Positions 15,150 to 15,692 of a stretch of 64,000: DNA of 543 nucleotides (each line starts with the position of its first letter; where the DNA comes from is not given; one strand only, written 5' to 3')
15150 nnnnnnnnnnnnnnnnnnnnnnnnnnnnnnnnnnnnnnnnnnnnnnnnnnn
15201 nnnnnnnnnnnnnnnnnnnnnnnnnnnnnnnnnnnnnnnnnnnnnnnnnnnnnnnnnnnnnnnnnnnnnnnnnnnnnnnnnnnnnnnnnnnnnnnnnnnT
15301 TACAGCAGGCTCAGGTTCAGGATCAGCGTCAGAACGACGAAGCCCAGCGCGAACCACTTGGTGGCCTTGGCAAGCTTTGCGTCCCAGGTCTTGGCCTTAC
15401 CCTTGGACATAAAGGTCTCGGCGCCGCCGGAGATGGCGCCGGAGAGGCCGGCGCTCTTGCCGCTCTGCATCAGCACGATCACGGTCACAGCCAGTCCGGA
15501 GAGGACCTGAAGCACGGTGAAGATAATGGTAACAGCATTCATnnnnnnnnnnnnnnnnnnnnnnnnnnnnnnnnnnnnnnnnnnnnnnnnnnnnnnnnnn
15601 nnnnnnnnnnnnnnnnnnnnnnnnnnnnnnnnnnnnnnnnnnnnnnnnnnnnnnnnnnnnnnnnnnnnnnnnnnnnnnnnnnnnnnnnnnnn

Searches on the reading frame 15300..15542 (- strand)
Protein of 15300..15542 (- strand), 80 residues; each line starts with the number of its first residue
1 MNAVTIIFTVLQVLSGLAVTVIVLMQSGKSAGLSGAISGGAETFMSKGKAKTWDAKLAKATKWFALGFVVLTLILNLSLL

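Call 28: find_encoding_contigs(protein=window:15300-15542:-, flank=3000, max_places=10)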
Protein window:15300-15542:- (80 aa): 22 contigs read that carry it; 10 places shown.
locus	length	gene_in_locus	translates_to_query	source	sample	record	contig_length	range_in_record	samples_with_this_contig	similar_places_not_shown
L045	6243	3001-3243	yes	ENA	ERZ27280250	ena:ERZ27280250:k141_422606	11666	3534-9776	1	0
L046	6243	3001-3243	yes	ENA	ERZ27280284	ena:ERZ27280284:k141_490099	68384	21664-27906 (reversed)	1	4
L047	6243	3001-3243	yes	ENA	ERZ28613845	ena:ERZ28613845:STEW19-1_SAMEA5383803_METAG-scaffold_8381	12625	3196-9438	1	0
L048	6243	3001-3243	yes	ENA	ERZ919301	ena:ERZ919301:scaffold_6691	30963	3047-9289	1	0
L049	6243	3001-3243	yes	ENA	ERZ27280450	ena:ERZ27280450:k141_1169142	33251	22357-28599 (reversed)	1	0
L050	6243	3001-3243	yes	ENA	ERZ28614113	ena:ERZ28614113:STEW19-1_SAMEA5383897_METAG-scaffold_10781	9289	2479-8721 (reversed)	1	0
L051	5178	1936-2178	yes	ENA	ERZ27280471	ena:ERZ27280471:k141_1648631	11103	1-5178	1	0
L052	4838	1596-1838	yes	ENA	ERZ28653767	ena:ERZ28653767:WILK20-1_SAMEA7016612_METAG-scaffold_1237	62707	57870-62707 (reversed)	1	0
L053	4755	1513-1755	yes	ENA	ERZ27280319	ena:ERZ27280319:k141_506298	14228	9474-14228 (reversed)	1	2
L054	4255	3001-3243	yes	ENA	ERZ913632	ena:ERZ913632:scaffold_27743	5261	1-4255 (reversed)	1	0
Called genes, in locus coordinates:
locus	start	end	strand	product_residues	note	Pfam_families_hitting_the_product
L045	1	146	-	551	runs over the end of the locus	PF00753:Lactamase_B, PF12706:Lactamase_B_2, PF22505:RNase_J_b_CASP, PF07521:RMMBL, PF17770:RNase_J_C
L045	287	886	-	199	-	PF21176:RecR_HhH, PF02132:RecR_ZnF (weak), PF13662:Toprim_4, PF01751:Toprim, PF21175:RecR_C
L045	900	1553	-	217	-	PF00834:Ribul_P_3_epim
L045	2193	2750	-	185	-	PF00440:TetR_N (weak), PF14278:TetR_C_8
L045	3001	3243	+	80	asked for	PF03840:SecG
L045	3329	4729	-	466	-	PF01235:Na_Ala_symp, PF13520:AA_permease_2 (weak)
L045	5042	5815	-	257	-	PF02811:PHP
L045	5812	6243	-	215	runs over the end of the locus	PF01502:PRA-CH, PF01503:PRA-PH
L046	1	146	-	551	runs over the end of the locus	PF00753:Lactamase_B, PF12706:Lactamase_B_2, PF22505:RNase_J_b_CASP, PF07521:RMMBL, PF17770:RNase_J_C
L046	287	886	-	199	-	PF21176:RecR_HhH, PF02132:RecR_ZnF (weak), PF13662:Toprim_4, PF01751:Toprim, PF21175:RecR_C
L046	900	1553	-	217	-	PF00834:Ribul_P_3_epim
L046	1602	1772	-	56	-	-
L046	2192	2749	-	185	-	PF00440:TetR_N (weak), PF14278:TetR_C_8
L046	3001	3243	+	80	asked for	PF03840:SecG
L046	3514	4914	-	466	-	PF01235:Na_Ala_symp, PF13520:AA_permease_2 (weak)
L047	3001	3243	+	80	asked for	PF03840:SecG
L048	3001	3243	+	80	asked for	PF03840:SecG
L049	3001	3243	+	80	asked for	PF03840:SecG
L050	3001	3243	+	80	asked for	PF03840:SecG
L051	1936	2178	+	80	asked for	PF03840:SecG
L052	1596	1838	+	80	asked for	PF03840:SecG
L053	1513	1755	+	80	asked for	PF03840:SecG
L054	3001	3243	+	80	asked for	PF03840:SecG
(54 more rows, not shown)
